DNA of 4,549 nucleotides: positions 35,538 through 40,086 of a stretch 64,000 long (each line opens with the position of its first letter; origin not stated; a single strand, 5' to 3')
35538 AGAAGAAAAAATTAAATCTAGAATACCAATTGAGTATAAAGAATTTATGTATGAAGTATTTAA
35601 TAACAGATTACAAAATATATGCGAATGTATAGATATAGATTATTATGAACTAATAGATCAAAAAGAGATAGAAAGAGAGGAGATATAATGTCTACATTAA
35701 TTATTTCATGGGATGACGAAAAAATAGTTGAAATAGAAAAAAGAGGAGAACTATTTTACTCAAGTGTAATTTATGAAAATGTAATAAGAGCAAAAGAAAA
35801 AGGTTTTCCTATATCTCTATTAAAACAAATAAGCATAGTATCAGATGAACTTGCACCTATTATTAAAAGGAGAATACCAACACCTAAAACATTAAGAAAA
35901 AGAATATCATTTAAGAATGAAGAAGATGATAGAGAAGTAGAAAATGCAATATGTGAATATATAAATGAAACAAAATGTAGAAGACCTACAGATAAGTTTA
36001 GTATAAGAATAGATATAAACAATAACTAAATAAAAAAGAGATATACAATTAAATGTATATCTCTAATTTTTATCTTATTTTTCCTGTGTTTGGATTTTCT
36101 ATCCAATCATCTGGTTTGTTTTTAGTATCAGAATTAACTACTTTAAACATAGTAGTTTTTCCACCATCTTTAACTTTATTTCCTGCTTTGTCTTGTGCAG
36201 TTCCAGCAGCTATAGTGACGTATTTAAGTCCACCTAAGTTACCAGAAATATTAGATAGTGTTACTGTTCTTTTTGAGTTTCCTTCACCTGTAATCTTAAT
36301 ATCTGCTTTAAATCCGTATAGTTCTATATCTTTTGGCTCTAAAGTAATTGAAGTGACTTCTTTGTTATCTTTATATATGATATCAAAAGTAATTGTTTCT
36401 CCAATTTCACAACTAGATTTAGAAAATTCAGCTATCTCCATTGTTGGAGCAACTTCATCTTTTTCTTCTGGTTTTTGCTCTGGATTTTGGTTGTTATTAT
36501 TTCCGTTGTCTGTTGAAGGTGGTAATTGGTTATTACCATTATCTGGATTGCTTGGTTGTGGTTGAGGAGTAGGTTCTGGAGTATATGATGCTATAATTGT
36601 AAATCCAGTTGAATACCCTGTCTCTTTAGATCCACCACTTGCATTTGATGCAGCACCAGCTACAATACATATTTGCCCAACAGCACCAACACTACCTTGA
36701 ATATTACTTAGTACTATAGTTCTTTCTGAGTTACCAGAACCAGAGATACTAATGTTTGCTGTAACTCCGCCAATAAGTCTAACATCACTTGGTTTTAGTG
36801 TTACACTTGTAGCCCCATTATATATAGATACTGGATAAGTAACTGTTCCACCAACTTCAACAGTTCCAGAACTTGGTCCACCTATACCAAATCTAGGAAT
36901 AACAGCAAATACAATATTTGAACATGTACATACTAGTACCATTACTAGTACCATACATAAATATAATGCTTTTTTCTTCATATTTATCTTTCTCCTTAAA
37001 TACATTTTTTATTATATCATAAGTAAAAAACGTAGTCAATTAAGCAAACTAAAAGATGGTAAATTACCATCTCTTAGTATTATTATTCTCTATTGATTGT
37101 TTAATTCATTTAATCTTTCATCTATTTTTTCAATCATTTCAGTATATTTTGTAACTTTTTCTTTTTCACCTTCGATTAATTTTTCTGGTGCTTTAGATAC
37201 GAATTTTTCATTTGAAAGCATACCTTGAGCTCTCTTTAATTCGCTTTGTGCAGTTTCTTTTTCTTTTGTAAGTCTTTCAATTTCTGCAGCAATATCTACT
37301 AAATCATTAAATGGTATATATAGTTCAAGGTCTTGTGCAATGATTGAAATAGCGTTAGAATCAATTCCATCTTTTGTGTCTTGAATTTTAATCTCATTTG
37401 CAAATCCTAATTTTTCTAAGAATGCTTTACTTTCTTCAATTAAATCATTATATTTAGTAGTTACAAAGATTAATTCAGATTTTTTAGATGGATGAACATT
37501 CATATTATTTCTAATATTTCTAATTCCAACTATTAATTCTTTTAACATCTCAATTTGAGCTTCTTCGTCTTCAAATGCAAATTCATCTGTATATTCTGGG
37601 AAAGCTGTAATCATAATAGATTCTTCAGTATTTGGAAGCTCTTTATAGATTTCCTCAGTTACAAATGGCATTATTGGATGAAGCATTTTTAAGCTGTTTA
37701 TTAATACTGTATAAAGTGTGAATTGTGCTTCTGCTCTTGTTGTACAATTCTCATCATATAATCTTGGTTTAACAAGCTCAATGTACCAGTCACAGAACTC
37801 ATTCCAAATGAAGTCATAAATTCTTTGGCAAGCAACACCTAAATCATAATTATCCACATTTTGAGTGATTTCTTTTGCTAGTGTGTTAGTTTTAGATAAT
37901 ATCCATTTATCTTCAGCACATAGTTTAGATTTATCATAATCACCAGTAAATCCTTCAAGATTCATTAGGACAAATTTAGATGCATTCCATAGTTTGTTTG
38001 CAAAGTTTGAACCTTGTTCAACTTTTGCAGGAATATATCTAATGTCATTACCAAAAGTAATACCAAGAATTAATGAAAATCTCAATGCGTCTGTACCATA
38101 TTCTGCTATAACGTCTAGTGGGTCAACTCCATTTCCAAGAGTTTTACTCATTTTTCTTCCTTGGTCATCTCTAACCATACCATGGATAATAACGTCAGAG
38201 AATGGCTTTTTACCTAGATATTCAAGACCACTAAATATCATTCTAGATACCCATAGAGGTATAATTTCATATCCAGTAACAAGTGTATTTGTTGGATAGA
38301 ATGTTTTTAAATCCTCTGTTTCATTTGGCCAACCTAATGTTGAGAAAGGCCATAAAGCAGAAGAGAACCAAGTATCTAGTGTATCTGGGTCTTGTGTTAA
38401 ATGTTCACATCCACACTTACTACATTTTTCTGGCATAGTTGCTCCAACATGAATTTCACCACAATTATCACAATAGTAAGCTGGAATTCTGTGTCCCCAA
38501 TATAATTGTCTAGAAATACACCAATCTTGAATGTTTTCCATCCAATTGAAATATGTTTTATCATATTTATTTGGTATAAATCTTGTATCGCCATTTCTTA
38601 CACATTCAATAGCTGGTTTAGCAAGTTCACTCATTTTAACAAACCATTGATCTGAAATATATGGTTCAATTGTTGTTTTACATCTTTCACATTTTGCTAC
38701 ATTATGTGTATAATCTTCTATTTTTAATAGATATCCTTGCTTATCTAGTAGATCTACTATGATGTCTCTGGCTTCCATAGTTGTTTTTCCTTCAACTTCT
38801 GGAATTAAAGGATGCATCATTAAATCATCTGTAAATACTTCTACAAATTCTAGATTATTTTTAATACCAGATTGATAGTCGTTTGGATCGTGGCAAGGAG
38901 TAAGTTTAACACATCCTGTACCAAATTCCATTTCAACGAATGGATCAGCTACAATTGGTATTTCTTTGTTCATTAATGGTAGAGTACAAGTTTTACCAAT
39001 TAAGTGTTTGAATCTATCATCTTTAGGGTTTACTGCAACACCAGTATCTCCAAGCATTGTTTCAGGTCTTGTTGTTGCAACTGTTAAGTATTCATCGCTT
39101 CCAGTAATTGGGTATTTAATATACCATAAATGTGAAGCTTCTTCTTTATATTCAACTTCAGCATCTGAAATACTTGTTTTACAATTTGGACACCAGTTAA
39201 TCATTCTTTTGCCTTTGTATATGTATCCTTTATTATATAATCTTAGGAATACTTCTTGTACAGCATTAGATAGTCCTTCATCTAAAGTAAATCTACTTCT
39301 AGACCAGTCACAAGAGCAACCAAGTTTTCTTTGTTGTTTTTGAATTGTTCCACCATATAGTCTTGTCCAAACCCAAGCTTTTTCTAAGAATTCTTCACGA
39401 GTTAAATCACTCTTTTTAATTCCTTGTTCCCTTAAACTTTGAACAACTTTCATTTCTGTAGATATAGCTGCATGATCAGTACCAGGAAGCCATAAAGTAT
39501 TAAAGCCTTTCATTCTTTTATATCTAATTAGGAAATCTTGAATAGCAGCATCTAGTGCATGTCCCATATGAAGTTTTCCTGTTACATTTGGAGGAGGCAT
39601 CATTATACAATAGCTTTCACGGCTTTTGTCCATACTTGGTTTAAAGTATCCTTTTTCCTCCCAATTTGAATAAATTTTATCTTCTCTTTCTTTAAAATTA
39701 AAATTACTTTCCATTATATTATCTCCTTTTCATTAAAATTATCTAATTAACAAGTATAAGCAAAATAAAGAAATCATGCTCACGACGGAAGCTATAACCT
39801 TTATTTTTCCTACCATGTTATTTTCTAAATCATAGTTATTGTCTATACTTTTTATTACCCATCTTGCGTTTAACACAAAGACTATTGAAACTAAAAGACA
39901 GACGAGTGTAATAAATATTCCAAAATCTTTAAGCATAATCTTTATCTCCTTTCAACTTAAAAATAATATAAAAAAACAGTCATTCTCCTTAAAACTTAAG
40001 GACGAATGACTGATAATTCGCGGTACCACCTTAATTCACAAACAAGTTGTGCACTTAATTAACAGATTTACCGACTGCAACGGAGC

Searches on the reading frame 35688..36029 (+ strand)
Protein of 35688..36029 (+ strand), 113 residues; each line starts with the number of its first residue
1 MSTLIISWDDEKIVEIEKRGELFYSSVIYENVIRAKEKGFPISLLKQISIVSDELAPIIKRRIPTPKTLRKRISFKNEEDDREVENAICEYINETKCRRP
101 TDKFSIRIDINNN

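Call 50: search_protein_families(library=pfam, proteins=[window:35688-36029:+], max_evalue=0.1)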
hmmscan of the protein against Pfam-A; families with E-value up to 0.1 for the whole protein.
window:35688-36029:+ (113 aa): 1 family
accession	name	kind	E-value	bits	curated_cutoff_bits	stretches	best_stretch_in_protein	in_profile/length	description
PF02201.23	SWIB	-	0.019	15.1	25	1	71-109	11-48/74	SWIB/MDM2 domain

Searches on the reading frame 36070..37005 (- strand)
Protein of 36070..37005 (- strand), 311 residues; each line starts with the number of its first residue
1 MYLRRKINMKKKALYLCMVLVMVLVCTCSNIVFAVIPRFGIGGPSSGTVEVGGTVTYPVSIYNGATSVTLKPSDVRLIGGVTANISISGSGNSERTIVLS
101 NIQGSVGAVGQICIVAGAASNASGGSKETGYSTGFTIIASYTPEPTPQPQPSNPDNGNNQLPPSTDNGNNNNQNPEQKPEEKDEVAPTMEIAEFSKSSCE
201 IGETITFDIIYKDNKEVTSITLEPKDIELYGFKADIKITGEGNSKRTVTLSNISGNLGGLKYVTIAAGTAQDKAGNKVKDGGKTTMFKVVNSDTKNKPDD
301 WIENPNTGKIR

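Call 50: search_protein_families(library=pfam, proteins=[window:36070-37005:-], max_evalue=0.1)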
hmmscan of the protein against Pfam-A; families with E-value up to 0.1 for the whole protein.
window:36070-37005:- (311 aa): 1 family
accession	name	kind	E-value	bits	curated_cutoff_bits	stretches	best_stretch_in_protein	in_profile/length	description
PF19574.5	LolA_3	-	0.0051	16.6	23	0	219-277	126-180/192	Outer membrane lipoprotein carrier protein LolA-like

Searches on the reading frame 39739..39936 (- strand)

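Call 50: search_protein_families(library=pfam, proteins=[window:39739-39936:-], max_evalue=0.1)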
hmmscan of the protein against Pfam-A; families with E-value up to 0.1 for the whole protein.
window:39739-39936:- (65 aa): 3 families
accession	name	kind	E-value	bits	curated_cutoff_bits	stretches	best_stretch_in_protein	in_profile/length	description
PF03023.19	MurJ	-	0.027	13.5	27.4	1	4-57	58-113/451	Lipid II flippase MurJ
PF01529.25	DHHC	-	0.033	14.7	28.7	1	5-63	51-109/133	DHHC palmitoyltransferase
PF02293.20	AmiS_UreI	-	0.059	13.9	25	1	11-56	4-50/166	AmiS/UreI family transporter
